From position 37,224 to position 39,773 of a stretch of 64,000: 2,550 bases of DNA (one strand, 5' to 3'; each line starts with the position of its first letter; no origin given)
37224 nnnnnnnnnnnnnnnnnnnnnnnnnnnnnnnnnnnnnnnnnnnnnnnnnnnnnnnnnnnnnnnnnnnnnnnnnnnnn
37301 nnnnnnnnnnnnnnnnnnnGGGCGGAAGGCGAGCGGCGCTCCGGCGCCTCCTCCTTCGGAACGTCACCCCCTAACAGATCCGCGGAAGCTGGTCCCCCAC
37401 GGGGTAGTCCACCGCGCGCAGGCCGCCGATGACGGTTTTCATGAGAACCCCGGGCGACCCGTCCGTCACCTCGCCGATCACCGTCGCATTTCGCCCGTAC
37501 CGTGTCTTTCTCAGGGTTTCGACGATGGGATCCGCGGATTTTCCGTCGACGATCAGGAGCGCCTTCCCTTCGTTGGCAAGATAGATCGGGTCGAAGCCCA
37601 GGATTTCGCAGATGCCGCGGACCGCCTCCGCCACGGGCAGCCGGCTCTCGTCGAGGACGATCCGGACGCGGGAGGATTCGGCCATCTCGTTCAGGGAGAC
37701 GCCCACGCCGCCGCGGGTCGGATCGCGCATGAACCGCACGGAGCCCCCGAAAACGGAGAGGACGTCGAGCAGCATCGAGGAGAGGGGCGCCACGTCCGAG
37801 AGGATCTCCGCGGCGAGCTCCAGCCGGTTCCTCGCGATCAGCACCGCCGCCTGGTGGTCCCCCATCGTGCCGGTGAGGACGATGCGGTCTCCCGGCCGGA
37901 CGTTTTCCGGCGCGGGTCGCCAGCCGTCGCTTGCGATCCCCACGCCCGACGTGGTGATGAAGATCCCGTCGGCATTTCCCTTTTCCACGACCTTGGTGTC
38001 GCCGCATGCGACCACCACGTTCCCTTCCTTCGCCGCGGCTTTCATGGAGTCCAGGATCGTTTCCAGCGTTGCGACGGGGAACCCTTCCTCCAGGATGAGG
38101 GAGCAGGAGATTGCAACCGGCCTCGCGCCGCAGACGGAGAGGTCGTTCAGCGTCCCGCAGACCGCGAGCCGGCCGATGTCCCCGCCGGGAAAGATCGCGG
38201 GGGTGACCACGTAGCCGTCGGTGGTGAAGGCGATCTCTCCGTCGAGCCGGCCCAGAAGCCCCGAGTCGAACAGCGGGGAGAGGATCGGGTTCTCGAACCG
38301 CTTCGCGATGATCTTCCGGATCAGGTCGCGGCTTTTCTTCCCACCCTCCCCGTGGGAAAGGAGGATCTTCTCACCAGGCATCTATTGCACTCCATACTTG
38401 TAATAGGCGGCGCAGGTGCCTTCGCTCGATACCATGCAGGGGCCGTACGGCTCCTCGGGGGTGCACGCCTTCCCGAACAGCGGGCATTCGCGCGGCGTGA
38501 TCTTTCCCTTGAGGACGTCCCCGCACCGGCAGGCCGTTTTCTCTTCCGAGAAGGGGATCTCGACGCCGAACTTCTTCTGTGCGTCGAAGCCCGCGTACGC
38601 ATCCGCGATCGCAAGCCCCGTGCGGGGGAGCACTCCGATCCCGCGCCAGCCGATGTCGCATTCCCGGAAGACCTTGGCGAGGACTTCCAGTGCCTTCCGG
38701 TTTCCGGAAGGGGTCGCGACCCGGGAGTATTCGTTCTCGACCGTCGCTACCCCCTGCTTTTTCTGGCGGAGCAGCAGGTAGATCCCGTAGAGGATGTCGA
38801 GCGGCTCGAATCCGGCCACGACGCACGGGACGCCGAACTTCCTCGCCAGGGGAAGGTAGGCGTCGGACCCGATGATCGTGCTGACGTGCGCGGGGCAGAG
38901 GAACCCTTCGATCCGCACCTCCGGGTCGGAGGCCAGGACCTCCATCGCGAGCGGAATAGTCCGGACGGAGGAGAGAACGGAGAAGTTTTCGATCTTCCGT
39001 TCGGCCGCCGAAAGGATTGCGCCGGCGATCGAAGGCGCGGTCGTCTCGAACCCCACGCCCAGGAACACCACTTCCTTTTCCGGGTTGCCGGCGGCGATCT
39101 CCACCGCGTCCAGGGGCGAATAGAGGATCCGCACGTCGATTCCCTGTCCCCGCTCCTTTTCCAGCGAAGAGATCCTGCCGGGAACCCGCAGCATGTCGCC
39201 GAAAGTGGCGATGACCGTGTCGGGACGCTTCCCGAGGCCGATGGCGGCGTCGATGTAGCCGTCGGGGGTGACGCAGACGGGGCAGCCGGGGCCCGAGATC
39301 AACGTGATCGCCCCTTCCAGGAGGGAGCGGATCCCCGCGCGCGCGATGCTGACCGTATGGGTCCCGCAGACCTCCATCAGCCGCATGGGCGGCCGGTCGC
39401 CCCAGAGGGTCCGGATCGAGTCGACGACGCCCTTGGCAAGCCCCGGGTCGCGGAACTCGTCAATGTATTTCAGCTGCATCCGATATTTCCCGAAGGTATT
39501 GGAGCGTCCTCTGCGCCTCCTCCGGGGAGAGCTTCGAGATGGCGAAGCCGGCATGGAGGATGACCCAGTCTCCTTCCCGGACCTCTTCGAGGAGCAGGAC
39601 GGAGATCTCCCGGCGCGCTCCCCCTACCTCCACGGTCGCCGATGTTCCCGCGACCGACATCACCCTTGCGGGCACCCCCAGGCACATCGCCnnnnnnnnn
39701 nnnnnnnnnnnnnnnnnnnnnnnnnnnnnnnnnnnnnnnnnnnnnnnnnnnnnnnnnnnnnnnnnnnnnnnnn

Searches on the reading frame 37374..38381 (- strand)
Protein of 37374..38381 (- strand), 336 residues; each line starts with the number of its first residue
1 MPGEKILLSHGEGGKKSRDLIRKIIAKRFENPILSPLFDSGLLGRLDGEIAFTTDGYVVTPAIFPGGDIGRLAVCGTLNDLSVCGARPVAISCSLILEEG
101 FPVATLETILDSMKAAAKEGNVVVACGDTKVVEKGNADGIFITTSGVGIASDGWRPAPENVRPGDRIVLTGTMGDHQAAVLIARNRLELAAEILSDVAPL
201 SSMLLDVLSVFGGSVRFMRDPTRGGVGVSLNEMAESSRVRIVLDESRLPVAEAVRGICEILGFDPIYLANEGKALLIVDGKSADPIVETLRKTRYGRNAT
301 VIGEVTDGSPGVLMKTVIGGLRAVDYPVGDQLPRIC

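Call 31: search_protein_families(library=pfam, proteins=[window:37374-38381:-], max_evalue=0.00001)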
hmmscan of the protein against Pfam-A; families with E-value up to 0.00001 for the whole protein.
window:37374-38381:- (336 aa): 2 families
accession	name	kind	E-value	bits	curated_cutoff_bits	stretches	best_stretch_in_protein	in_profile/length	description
PF02769.27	AIRS_C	-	2.5e-24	86.7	23.1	1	162-309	1-149/156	AIR synthase related protein, C-terminal domain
PF00586.29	AIRS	-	1.5e-20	74.1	24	1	47-150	12-112/112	AIR synthase related protein, N-terminal domain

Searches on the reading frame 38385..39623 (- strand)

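Call 34: search_protein_families(library=pfam, proteins=[window:38385-39623:-], max_evalue=0.00001)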
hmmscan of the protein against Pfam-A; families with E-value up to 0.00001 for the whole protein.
window:38385-39623:- (413 aa): 1 family
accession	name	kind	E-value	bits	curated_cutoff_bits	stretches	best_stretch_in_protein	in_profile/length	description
PF01924.21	HypD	-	1.2e-146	488.8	25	1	63-411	3-351/351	Hydrogenase formation hypA family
